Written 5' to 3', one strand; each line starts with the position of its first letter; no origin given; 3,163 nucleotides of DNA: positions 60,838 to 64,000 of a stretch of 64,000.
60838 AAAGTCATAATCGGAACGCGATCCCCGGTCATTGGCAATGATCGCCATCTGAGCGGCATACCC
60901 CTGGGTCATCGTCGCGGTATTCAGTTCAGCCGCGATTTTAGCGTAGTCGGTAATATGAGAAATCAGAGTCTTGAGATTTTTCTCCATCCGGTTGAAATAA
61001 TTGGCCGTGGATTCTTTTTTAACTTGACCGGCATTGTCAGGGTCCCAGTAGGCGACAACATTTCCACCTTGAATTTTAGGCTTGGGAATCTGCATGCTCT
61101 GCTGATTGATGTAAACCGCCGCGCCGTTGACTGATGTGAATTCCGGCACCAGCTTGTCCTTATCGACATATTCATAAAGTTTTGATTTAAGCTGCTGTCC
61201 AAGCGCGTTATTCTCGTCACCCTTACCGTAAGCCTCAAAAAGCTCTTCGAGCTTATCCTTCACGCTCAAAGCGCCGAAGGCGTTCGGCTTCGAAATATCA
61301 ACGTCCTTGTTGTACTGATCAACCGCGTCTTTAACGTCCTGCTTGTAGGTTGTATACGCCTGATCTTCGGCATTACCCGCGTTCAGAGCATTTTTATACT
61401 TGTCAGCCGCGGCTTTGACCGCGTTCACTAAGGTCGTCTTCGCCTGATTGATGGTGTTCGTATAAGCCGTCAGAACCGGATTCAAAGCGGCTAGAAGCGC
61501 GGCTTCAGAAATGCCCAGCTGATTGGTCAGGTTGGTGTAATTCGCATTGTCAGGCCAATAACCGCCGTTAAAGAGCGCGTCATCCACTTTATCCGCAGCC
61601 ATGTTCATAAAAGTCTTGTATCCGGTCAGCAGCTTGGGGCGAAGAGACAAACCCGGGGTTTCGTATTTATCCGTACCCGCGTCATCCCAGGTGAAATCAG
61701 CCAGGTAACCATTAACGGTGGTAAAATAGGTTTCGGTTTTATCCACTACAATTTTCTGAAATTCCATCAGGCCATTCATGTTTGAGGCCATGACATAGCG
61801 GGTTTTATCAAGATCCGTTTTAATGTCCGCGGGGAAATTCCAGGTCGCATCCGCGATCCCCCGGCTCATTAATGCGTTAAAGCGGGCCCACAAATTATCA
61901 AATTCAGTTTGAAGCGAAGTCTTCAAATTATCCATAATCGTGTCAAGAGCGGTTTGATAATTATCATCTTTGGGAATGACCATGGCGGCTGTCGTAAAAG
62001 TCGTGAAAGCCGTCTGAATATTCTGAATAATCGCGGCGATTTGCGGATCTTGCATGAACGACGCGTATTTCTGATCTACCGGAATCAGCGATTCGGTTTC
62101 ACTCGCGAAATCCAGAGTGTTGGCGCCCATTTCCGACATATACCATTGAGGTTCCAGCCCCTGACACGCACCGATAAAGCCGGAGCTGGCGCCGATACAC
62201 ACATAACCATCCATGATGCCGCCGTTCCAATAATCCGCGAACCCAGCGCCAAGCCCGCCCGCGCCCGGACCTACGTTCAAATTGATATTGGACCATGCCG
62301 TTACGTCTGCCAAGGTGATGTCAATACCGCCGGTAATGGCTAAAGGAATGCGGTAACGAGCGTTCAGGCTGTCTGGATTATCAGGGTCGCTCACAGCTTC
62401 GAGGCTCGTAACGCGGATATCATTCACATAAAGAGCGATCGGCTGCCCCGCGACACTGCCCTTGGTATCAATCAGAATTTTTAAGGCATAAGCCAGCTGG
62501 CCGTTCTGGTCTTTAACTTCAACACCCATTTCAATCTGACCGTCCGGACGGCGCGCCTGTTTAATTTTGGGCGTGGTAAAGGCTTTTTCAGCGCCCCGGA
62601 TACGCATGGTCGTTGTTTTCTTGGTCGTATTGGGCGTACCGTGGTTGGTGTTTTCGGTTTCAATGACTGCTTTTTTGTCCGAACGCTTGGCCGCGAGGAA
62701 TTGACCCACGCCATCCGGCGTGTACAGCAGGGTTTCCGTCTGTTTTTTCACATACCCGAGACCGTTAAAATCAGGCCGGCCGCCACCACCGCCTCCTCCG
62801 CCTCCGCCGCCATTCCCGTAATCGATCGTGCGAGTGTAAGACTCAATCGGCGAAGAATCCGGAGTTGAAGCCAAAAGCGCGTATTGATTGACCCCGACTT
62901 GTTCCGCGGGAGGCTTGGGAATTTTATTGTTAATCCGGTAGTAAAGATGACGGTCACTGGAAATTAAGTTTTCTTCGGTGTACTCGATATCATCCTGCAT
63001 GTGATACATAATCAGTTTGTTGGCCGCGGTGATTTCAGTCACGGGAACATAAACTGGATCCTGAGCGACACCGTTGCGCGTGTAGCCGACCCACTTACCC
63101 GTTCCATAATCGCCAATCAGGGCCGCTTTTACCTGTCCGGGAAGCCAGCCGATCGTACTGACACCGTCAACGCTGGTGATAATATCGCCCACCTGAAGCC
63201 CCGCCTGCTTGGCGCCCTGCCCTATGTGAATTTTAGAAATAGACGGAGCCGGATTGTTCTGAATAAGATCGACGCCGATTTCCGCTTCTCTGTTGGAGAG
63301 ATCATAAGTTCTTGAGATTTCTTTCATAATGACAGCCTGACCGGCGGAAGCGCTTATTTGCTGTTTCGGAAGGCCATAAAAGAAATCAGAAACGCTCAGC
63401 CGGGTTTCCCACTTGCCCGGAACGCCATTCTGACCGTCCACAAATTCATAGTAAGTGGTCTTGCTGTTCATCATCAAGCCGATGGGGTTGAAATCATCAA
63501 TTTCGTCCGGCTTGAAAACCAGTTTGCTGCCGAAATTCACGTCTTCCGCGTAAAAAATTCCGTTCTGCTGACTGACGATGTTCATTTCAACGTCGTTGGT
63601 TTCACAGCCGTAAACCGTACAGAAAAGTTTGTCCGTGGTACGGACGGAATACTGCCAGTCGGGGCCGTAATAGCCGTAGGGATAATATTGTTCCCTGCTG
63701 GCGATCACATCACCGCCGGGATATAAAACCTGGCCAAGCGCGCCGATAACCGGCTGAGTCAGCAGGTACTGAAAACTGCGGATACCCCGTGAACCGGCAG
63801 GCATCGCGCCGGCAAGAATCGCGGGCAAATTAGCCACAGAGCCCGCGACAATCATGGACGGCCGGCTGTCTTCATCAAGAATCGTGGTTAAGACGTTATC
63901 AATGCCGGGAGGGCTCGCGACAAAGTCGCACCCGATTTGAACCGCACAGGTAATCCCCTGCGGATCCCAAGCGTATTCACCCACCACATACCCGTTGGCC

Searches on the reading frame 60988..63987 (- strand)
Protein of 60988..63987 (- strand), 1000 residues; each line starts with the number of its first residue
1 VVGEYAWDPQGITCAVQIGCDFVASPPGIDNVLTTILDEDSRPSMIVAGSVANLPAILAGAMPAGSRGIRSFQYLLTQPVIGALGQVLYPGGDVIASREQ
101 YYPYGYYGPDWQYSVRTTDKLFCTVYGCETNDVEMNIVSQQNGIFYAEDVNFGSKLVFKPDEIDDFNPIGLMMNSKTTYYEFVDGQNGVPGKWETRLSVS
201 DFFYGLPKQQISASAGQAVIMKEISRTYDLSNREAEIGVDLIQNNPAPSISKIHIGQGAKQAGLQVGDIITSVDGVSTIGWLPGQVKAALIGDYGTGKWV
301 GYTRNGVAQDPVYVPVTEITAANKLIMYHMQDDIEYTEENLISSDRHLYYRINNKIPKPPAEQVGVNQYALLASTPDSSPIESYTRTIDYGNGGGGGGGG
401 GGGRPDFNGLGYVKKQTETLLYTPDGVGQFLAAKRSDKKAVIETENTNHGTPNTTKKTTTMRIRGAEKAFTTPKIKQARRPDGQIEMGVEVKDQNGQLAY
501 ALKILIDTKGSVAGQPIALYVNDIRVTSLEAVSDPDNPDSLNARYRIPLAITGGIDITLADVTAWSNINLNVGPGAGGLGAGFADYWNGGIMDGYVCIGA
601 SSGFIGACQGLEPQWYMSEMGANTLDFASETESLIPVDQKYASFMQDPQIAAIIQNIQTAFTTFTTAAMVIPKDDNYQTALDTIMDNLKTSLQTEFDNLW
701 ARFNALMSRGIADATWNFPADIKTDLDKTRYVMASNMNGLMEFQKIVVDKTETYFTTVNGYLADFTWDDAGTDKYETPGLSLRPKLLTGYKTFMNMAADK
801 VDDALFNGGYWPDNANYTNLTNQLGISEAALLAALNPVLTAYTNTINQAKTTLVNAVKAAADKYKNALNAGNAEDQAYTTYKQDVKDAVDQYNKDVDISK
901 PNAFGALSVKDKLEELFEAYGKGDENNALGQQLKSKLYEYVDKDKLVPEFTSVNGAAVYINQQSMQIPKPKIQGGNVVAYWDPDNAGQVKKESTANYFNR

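Call 9: search_protein_families(library=pfam, proteins=[window:60988-63987:-], max_evalue=0.01)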
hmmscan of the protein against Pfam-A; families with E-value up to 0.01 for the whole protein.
window:60988-63987:- (1000 aa): 3 families
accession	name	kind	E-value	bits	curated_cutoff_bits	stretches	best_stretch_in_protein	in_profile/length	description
PF17820.7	PDZ_6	-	3.9e-06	27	27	1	254-290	6-40/54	PDZ domain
PF00595.29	PDZ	-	5.6e-05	23.9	23.2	1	246-283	25-62/81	PDZ domain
PF13180.12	PDZ_2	-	0.00028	21.6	27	1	236-277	2-43/80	PDZ domain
